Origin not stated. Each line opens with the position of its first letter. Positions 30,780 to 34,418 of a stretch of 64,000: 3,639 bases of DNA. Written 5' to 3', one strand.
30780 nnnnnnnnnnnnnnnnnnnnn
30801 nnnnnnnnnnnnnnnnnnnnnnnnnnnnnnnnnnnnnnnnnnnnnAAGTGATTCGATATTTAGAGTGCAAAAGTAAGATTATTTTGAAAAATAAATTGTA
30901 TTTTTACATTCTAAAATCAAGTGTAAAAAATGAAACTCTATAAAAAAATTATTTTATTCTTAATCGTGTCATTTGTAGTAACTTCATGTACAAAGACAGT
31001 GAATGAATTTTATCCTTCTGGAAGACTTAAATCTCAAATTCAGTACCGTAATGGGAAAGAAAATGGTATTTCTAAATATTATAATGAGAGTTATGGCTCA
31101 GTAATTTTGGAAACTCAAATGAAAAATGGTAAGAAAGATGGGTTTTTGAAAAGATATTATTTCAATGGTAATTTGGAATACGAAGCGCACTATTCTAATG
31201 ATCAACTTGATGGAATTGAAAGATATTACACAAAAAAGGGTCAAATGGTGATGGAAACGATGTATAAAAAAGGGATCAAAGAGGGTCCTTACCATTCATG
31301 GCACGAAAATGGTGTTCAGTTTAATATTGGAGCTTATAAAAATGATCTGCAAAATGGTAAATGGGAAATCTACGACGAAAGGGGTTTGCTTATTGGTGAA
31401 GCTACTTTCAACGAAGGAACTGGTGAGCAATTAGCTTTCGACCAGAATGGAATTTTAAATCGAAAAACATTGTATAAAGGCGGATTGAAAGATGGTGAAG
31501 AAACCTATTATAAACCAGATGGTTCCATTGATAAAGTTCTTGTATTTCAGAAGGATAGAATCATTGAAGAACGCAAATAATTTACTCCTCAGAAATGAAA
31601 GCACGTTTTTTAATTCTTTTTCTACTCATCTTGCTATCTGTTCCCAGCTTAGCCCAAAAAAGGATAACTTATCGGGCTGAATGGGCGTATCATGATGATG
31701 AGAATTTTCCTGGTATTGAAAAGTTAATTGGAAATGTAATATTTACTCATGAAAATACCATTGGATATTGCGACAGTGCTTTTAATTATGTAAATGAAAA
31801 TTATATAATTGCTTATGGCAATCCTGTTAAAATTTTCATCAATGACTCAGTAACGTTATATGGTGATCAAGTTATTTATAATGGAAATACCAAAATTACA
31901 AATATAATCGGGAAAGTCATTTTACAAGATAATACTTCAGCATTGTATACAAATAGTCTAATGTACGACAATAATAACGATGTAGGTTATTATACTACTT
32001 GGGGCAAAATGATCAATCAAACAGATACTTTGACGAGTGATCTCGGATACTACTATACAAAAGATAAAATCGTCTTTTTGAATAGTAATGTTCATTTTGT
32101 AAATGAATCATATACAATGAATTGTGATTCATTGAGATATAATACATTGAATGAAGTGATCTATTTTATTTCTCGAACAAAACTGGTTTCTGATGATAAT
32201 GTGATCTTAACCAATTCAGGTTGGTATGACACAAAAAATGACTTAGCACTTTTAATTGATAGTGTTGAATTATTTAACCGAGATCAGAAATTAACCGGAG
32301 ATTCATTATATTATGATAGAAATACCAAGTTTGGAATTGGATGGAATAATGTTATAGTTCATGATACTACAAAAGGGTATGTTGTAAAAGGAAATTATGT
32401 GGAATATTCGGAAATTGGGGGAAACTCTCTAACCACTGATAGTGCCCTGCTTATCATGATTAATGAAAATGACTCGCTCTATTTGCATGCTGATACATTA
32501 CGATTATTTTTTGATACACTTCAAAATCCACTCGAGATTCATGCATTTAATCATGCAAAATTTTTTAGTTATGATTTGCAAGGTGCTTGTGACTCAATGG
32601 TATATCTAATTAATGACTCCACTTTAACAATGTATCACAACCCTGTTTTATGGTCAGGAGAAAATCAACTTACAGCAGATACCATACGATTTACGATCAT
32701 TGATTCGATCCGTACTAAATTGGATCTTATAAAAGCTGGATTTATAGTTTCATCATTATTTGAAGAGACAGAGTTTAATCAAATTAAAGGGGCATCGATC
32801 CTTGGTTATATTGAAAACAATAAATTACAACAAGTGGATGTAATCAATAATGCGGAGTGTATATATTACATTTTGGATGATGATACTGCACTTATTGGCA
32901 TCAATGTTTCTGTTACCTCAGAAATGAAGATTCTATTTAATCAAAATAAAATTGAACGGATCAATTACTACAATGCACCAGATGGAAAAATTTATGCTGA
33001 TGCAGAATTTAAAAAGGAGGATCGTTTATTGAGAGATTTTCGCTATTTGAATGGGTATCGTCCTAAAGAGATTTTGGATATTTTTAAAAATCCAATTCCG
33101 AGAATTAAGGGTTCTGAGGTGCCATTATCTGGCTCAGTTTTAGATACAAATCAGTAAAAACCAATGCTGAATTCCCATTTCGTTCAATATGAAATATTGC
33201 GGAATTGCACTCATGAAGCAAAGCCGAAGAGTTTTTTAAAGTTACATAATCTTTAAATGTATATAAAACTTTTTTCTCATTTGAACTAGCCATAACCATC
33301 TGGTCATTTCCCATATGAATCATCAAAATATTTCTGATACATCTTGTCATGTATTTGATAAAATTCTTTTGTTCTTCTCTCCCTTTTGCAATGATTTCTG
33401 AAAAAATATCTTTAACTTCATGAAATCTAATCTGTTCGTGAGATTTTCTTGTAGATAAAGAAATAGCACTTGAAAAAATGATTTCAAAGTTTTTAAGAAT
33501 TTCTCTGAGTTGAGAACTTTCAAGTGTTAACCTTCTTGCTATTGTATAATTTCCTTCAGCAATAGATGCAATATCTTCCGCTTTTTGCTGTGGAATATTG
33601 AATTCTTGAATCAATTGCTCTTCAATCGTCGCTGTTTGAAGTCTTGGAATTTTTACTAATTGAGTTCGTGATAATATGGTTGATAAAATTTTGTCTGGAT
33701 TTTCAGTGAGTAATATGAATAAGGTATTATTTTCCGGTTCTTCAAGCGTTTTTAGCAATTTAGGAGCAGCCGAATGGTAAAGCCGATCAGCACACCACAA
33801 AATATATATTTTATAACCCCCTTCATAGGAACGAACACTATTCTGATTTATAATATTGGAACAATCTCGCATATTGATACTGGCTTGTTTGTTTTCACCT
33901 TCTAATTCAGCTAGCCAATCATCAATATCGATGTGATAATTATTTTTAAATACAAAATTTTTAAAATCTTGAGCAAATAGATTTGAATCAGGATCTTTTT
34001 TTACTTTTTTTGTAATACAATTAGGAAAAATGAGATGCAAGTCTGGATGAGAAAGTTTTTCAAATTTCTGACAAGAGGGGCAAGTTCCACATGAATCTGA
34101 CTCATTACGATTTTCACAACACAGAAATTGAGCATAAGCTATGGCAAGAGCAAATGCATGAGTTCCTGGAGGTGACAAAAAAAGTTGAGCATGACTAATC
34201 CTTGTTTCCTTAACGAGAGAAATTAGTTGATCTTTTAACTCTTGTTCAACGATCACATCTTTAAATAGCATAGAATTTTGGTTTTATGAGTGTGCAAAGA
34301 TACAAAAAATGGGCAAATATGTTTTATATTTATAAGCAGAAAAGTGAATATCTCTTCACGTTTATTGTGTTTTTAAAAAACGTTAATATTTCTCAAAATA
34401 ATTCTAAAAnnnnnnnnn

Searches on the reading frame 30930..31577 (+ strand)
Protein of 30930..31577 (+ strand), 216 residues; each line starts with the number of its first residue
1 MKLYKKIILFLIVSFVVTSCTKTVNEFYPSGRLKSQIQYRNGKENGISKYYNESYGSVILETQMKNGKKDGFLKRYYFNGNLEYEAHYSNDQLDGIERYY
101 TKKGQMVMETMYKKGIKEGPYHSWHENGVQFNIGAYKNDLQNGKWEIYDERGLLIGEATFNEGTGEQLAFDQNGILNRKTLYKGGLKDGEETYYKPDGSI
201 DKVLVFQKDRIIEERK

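Call 22: search_protein_families(library=pfam, proteins=[window:30930-31577:+], max_evalue=0.0001)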
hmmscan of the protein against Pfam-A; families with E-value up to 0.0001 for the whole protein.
window:30930-31577:+ (216 aa): 1 family
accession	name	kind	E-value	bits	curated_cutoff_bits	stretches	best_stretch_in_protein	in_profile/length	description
PF07661.19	MORN_2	-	5.6e-14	51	29.6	0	74-90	6-22/22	MORN repeat variant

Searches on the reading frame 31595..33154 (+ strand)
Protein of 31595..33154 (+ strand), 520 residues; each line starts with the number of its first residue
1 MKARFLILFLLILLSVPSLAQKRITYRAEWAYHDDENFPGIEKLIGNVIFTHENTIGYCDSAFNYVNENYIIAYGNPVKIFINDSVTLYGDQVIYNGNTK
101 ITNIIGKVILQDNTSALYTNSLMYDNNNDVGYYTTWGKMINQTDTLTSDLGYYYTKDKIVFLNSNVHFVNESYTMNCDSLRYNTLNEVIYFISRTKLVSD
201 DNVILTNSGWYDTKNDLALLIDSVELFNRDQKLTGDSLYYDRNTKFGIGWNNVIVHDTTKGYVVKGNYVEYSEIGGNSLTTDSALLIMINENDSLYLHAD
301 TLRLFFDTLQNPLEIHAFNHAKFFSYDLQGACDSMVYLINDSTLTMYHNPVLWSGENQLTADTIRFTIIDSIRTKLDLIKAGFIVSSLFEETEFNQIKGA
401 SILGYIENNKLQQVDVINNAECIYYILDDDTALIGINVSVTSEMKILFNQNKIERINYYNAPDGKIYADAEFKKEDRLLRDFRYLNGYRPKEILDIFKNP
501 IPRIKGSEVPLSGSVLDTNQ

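Call 22: search_protein_families(library=pfam, proteins=[window:31595-33154:+], max_evalue=0.0001)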
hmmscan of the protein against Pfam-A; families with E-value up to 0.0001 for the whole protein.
window:31595-33154:+ (520 aa): 2 families
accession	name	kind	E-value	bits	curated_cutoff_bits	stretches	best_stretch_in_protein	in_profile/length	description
PF13100.11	OstA_2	-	6.7e-41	140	21.2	2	34-178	15-158/158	OstA-like protein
PF03968.19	LptD_N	-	1.2e-10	42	20.4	0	294-367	28-108/113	LptA/(LptD N-terminal domain) LPS transport protein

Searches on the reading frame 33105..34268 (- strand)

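Call 60: search_protein_families(library=pfam, proteins=[window:33105-34268:-], max_evalue=0.00001)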
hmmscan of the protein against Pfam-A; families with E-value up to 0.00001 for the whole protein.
window:33105-34268:- (387 aa): 1 family
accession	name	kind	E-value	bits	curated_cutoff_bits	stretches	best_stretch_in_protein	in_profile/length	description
PF13177.12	DNA_pol3_delta2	-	2.5e-41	141.8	27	1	9-210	3-160/161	DNA polymerase III, delta subunit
